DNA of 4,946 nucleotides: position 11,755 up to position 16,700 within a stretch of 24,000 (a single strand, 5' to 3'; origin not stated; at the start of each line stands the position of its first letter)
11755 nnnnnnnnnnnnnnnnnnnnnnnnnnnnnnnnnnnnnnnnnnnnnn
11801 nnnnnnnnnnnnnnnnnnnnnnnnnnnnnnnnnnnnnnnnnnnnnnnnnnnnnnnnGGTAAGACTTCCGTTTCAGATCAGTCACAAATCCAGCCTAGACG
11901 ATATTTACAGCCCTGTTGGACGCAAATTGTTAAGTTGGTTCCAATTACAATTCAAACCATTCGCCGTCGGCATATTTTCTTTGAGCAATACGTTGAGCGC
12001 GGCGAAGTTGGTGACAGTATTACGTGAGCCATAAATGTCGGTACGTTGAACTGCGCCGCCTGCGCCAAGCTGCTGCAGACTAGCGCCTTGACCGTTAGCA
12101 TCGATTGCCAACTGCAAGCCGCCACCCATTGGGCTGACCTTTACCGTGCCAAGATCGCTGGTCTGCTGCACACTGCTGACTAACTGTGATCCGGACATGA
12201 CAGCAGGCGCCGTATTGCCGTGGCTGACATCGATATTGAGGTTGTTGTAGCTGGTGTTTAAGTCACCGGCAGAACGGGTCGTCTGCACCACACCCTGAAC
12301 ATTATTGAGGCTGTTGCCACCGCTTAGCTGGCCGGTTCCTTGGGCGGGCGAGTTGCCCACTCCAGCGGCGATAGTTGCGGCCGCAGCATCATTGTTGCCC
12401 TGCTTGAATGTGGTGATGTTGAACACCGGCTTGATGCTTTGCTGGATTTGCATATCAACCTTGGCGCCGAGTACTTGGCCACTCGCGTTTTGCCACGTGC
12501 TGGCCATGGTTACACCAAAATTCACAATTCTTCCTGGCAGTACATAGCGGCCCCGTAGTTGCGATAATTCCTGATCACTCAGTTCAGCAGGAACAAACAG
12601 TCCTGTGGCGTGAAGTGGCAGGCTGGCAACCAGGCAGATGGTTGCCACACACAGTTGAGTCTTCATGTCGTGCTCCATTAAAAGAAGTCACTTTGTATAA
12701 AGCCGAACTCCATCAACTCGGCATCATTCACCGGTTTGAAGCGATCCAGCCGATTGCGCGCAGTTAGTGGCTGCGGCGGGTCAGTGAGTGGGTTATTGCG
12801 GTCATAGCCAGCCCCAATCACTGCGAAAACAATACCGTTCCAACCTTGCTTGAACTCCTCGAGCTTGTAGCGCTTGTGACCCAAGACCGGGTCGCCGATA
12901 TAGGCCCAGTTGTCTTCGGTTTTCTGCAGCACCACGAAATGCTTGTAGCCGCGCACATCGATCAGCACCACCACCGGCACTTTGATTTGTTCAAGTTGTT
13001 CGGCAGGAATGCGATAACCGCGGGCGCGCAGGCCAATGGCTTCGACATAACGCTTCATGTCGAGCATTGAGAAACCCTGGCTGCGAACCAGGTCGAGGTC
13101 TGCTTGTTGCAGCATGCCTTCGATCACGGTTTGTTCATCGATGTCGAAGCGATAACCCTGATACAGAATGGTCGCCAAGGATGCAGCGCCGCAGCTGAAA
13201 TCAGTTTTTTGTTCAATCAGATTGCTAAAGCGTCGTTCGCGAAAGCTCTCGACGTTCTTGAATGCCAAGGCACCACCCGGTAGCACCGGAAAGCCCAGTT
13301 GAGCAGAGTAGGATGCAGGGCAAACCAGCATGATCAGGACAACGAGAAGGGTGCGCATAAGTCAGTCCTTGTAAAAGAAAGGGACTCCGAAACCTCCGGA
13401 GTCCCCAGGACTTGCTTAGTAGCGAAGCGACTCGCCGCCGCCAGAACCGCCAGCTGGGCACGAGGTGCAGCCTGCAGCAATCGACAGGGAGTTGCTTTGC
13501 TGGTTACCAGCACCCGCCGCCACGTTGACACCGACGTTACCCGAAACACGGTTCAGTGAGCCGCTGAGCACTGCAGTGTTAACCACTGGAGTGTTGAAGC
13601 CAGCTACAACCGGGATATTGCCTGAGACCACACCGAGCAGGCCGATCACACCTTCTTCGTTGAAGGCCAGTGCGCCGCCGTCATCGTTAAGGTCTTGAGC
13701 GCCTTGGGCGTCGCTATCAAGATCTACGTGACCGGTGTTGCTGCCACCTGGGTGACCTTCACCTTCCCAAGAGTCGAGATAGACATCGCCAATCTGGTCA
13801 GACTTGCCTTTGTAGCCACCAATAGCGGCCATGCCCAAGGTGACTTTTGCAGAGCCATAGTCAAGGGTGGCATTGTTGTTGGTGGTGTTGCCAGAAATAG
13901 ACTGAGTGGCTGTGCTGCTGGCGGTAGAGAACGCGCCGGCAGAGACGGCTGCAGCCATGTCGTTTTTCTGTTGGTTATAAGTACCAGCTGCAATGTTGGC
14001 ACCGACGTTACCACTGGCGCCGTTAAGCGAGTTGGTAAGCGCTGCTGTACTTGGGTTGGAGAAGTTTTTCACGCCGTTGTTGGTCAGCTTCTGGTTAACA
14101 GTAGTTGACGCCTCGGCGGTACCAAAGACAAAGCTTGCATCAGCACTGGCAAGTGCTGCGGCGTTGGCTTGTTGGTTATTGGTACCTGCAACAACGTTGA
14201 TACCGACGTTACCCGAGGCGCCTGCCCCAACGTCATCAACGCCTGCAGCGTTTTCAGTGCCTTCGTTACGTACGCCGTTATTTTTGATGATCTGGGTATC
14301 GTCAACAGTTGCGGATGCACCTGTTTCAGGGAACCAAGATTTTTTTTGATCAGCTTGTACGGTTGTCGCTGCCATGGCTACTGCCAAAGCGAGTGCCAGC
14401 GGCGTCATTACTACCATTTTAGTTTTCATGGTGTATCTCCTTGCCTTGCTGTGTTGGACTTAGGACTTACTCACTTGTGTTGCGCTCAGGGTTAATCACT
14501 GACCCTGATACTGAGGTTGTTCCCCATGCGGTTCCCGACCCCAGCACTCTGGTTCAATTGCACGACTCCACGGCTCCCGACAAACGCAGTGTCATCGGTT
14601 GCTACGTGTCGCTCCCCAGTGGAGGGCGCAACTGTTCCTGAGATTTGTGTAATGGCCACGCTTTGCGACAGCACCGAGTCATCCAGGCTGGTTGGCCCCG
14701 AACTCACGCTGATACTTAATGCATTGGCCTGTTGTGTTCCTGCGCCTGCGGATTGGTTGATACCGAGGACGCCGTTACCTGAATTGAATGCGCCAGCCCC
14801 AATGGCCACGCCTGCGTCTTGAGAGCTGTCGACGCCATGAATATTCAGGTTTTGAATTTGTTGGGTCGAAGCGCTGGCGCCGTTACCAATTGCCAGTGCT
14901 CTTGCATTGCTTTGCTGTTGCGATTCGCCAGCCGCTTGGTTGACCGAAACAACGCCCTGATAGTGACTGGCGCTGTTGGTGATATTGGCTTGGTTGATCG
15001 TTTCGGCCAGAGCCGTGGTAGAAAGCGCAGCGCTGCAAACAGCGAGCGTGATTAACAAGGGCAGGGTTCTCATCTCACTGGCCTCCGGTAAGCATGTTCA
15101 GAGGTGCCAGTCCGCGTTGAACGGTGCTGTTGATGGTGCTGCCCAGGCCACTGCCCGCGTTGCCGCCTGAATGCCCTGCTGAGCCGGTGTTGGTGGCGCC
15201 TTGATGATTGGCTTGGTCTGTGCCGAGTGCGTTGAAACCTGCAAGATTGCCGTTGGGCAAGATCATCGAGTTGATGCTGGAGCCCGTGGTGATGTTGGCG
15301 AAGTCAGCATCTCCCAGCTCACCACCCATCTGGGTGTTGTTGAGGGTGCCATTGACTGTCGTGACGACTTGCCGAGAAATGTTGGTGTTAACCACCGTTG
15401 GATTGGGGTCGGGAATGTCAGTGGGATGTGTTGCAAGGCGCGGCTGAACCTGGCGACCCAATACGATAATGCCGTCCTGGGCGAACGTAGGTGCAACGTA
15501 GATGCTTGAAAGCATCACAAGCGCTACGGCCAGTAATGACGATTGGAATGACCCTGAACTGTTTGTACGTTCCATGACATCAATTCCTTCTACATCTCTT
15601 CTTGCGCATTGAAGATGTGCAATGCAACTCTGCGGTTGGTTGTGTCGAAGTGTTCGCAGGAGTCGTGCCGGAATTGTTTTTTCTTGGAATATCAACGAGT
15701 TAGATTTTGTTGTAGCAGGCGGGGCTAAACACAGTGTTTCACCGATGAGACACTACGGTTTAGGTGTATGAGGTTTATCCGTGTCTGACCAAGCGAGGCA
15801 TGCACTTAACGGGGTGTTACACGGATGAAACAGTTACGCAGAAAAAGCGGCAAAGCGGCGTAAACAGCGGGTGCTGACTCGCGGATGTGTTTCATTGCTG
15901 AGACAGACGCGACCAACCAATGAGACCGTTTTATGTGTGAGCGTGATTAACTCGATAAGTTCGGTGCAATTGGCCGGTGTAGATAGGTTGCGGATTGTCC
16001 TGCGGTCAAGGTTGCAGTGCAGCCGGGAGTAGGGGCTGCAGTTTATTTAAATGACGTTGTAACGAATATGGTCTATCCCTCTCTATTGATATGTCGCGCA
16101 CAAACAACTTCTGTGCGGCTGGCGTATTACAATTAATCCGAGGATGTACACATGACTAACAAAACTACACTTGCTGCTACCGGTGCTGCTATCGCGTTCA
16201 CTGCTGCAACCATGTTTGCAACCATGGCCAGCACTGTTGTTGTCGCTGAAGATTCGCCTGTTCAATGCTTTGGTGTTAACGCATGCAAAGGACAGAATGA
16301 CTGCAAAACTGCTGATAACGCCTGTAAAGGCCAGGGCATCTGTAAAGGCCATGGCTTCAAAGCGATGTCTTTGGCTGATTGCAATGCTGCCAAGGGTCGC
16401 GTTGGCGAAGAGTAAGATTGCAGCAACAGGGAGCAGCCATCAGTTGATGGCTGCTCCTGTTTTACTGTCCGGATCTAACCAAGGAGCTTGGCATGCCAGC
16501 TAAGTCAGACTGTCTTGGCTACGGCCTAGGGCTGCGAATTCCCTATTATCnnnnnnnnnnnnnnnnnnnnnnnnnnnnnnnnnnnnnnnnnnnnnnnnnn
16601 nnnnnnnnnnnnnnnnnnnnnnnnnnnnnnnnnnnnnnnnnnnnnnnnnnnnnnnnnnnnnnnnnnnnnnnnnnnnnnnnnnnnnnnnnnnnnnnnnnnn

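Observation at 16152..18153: Bufferin-type RiPP cluster (Sec-signal Cys-rich precursor + MNIO/DUF692 + DUF2063) divergent from the amyloid operon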

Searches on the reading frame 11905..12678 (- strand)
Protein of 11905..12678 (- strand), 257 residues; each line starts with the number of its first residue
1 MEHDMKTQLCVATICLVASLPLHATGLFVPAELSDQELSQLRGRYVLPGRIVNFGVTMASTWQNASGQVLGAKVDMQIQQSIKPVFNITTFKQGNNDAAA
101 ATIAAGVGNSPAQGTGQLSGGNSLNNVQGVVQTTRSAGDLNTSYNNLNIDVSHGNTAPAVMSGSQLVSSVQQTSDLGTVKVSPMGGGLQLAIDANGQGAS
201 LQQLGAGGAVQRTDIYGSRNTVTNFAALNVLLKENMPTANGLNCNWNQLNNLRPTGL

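Call 82: search_protein_families(library=ncbifam, proteins=[window:11905-12678:-], max_evalue=0.00001)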
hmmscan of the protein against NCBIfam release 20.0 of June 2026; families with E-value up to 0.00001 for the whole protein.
window:11905-12678:- (257 aa): 1 family
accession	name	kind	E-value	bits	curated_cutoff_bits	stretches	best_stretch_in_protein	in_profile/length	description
NF058559.1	FblAmlydFapE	equivalog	1.3e-86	289.9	250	1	5-256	1-246/247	fibril amyloid subunit FapE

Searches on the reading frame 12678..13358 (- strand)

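Call 82: search_protein_families(library=ncbifam, proteins=[window:12678-13358:-], max_evalue=0.00001)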
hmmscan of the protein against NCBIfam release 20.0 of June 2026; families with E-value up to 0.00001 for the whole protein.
window:12678-13358:- (226 aa): 4 families
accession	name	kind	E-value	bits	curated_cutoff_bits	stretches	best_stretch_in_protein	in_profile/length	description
NF058616.2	C39_FapD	equivalog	9.1e-118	391.4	330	1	6-226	3-224/224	fibril amyloid maturation endopeptidase FapD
NF050078.1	pilus_FilB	exception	5e-30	104.8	475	1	40-184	56-201/277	putative pilus system C39 family peptidase FilB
TIGR03796.1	NHLM_micro_ABC1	equivalog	6.9e-15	54.3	853.3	1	52-180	9-126/710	NHLP family bacteriocin export ABC transporter peptidase/permease/ATPase subunit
NF045998.1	cleave_ABC_plasm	equivalog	3e-13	48.9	500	1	93-181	38-129/673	Mbov_0121 family peptidase domain-containing ABC transporter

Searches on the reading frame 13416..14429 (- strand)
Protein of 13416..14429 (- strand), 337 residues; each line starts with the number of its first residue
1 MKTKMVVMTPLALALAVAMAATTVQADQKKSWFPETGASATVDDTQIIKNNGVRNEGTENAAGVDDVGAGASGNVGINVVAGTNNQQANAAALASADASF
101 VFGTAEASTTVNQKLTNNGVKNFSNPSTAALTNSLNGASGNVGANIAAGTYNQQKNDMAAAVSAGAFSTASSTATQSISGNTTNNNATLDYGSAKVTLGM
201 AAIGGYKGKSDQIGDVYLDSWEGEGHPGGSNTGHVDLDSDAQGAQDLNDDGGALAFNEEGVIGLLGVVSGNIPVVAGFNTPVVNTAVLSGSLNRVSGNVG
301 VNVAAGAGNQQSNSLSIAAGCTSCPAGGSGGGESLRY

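Call 3: search_protein_families(library=pfam, proteins=[window:13416-14429:-], max_evalue=0.01)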
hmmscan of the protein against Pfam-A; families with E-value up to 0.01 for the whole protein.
window:13416-14429:- (337 aa): 0 families

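Call 82: search_protein_families(library=ncbifam, proteins=[window:13416-14429:-], max_evalue=0.00001)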
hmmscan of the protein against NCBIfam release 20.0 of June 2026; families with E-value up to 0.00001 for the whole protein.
window:13416-14429:- (337 aa): 2 families
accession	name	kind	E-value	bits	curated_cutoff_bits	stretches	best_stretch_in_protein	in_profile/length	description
NF058558.2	AmldFbnFapC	equivalog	4.8e-100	335.3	195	1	1-324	1-321/321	amyloid-like fimbrin subunit FapC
NF058557.1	FblAmlydFapB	equivalog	6.4e-14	52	190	1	57-208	22-167/190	fibril amyloid subunit FapB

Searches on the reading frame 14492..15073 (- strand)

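Call 3: search_protein_families(library=pfam, proteins=[window:14492-15073:-], max_evalue=0.01)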
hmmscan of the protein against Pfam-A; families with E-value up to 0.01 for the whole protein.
window:14492-15073:- (193 aa): 0 families

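Call 82: search_protein_families(library=ncbifam, proteins=[window:14492-15073:-], max_evalue=0.00001)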
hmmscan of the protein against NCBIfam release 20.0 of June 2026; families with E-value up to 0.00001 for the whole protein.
window:14492-15073:- (193 aa): 2 families
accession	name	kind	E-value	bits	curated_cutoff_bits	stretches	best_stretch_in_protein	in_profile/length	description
NF058557.1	FblAmlydFapB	equivalog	9.2e-67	224.3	190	1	1-191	1-189/190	fibril amyloid subunit FapB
NF058558.2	AmldFbnFapC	equivalog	2.2e-13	50.6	195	1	24-140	60-185/321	amyloid-like fimbrin subunit FapC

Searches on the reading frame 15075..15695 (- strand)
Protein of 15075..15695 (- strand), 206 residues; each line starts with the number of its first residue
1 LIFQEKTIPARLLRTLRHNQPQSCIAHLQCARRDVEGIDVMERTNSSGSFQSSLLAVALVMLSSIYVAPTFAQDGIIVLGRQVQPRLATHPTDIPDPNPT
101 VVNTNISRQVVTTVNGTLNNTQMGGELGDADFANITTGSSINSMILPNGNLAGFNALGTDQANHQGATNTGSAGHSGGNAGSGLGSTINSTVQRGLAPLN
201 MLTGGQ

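Call 3: search_protein_families(library=pfam, proteins=[window:15075-15695:-], max_evalue=0.01)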
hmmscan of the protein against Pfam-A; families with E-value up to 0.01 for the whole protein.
window:15075-15695:- (206 aa): 0 families

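Call 82: search_protein_families(library=ncbifam, proteins=[window:15075-15695:-], max_evalue=0.00001)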
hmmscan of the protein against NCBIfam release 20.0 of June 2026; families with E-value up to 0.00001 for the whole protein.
window:15075-15695:- (206 aa): 2 families
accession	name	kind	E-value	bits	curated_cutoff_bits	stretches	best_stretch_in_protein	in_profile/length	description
NF058617.1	chaperone_FapA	equivalog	8.1e-39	133.3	110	1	53-206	10-146/146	functional amyloid chaperone FapA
NF058556.1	FblAmlydChFapa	equivalog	6.1e-29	101.2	100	1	52-203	9-144/150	fibril amyloid chaperone protein FapA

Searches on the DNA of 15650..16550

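Call 57: search_rna_families(source=window, start=15650, end=16550, threshold=evalue, max_evalue=1)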
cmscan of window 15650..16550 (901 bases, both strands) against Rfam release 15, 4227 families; matches with E-value up to 1: 0.
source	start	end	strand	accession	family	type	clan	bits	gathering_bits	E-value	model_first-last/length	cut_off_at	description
